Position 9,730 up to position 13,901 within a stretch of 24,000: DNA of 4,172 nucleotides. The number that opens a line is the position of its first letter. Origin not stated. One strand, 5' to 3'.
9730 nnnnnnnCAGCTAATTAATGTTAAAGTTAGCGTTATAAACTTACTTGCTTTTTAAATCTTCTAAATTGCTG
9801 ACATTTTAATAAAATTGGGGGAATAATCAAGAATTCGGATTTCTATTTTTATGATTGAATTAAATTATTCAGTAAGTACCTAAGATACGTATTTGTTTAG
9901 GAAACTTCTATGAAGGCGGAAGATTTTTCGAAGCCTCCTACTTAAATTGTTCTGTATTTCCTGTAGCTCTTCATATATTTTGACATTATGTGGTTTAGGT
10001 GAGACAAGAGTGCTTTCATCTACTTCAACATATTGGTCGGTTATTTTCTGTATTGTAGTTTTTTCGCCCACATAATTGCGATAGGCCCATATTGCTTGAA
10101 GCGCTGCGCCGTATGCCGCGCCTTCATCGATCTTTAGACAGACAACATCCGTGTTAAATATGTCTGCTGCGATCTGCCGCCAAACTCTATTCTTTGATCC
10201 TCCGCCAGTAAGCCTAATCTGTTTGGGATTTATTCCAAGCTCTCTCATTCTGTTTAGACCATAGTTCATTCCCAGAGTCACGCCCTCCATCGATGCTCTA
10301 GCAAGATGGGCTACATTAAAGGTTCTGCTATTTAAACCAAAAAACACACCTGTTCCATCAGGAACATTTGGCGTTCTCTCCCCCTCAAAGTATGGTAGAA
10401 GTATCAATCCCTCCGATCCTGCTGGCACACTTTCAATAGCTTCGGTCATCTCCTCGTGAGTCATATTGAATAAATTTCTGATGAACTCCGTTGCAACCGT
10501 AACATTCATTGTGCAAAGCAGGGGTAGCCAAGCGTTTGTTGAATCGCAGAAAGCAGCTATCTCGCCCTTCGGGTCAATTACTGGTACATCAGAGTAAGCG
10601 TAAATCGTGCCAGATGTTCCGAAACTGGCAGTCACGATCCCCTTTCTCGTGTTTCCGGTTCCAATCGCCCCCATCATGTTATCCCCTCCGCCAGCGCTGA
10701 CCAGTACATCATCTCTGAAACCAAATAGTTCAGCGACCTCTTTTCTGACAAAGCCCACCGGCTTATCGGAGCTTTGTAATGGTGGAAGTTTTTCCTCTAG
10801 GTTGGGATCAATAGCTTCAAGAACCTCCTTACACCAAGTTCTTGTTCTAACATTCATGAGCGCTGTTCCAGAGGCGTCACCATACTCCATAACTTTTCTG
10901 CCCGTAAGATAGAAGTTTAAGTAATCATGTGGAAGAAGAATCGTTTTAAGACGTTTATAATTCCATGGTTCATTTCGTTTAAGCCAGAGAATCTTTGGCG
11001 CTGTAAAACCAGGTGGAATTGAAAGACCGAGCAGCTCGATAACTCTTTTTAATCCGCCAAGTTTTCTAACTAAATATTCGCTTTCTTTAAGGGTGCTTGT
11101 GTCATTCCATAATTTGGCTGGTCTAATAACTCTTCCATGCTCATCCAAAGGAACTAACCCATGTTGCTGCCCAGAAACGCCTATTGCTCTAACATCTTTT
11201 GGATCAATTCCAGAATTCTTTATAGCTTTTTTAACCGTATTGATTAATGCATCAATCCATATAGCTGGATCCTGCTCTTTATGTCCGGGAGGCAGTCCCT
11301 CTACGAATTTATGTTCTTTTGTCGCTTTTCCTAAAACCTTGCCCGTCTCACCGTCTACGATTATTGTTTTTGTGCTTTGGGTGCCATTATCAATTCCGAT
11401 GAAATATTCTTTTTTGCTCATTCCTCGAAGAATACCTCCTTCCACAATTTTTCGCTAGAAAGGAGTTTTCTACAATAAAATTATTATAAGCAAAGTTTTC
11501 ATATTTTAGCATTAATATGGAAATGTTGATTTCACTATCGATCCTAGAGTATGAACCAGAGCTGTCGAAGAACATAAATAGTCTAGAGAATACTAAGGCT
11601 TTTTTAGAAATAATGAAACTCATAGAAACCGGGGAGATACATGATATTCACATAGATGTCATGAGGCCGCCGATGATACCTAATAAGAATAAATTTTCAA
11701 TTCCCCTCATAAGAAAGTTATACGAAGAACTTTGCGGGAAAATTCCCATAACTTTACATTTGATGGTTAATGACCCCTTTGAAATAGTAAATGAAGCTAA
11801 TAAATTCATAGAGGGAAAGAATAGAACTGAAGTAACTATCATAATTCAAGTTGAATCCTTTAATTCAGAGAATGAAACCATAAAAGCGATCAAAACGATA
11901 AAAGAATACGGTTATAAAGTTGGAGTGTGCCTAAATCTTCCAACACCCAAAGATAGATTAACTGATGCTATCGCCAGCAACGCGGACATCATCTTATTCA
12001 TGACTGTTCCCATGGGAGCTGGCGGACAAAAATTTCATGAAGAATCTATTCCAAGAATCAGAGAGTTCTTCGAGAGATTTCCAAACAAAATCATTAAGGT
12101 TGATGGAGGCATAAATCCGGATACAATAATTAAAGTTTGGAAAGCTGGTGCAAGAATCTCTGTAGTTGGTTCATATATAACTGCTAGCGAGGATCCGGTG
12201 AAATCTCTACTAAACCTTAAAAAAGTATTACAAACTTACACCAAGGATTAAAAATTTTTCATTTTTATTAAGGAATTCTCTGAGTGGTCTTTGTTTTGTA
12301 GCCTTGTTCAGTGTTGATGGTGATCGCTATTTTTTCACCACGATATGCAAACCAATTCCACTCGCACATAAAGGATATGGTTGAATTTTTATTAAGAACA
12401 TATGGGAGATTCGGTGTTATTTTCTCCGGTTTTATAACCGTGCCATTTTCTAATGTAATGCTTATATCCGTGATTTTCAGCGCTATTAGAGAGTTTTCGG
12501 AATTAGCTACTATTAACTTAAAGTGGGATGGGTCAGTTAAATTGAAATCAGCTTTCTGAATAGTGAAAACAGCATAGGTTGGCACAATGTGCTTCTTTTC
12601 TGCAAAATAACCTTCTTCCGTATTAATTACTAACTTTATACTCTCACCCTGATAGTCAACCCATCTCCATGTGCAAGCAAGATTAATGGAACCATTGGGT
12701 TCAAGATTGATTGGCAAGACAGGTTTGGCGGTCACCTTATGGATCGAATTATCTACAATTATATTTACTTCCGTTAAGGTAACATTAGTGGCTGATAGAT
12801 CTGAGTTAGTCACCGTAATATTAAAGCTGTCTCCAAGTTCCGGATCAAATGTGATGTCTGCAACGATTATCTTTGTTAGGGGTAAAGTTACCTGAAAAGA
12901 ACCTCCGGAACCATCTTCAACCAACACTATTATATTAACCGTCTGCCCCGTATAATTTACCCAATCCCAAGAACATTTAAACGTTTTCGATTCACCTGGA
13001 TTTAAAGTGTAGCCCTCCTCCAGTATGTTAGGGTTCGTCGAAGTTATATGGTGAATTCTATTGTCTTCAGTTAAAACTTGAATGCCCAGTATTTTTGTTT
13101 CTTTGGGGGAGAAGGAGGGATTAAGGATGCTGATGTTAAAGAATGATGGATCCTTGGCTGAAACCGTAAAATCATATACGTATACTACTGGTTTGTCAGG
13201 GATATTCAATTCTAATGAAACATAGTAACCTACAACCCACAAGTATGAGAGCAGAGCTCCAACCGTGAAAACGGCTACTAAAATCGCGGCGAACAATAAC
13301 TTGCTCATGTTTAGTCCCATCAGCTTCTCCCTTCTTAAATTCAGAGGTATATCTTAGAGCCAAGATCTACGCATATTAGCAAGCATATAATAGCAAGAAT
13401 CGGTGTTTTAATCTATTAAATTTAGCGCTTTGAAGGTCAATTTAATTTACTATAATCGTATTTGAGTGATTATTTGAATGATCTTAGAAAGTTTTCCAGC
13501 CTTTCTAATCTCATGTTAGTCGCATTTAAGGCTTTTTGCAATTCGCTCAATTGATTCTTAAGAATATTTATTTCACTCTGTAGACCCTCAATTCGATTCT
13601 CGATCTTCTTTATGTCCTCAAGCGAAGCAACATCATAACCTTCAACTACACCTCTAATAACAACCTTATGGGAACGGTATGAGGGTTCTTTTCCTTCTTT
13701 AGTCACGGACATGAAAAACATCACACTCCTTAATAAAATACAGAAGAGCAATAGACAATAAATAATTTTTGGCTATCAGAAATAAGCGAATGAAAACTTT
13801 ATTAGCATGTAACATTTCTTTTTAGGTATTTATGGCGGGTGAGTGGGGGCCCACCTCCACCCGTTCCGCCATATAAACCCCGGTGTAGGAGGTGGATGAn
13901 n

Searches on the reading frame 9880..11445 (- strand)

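Call 69: search_protein_families(library=pfam, proteins=[window:9880-11445:-], max_evalue=0.00001)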
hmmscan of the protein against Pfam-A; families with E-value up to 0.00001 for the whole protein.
window:9880-11445:- (521 aa): 2 families
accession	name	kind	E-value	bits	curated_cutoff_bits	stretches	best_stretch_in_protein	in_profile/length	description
PF00370.27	FGGY_N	-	1.5e-65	221.7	28.8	1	14-262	1-245/245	FGGY family of carbohydrate kinases, N-terminal domain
PF02782.22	FGGY_C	-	3.9e-27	95.7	27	1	273-454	3-197/198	FGGY family of carbohydrate kinases, C-terminal domain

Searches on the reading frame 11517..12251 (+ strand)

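Call 5: search_protein_families(library=pfam, proteins=[window:11517-12251:+], max_evalue=0.01)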
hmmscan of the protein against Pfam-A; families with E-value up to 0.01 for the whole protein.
window:11517-12251:+ (244 aa): 1 family
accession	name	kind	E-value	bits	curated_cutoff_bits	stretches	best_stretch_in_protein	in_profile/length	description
PF00834.25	Ribul_P_3_epim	-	1.2e-29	103.6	21.1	1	31-221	17-197/198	Ribulose-phosphate 3 epimerase family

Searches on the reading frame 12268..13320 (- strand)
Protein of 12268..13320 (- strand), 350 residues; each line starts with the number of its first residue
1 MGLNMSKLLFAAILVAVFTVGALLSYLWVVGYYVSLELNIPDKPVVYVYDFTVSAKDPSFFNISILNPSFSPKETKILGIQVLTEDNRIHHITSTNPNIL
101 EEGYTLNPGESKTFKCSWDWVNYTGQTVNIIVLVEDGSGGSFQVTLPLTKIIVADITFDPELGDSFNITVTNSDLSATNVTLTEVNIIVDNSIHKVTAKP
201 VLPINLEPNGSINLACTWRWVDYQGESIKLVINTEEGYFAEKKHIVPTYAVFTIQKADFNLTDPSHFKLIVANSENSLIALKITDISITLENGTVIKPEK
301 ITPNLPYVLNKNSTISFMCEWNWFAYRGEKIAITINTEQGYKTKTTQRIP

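Call 5: search_protein_families(library=pfam, proteins=[window:12268-13320:-], max_evalue=0.01)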
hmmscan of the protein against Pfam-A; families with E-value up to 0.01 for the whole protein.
window:12268-13320:- (350 aa): 2 families
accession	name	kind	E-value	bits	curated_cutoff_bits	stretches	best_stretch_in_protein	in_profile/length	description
PF10420.15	IL12p40_C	-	9.6e-05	23.2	25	0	113-133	14-34/84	Cytokine interleukin-12p40 C-terminus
PF18621.7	Rv3651-like_middle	-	0.00027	21.8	31.1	0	200-230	53-83/110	Rv3651-like, middle domain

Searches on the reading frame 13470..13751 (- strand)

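Call 5: search_protein_families(library=pfam, proteins=[window:13470-13751:-], max_evalue=0.01)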
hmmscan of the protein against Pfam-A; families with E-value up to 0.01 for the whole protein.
window:13470-13751:- (93 aa): 7 families
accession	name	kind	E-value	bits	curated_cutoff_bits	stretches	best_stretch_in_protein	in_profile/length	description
PF05531.17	NPV_P10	-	0.0021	19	29.8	1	44-89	10-58/75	Nucleopolyhedrovirus P10 protein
PF16526.10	CLZ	-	0.0032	18.3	26.7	1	45-84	24-63/71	C-terminal leucine zipper domain of cyclic nucleotide-gated channels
PF19111.5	DUF5798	-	0.0039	17.8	27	1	47-87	10-50/89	Family of unknown function (DUF5798)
PF05377.16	FlaC_arch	-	0.0051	17.6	27.8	1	47-84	2-39/55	Flagella accessory protein C (FlaC)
PF12329.13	TMF_DNA_bd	-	0.0075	16.7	35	1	49-92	30-73/74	TATA element modulatory factor 1 DNA binding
PF16888.10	YwqH-like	-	0.0077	16.9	33.7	1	48-86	84-122/123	YwqH-like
PF11559.13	ADIP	-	0.0085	16.6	34.3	1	44-88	58-102/151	Afadin- and alpha -actinin-Binding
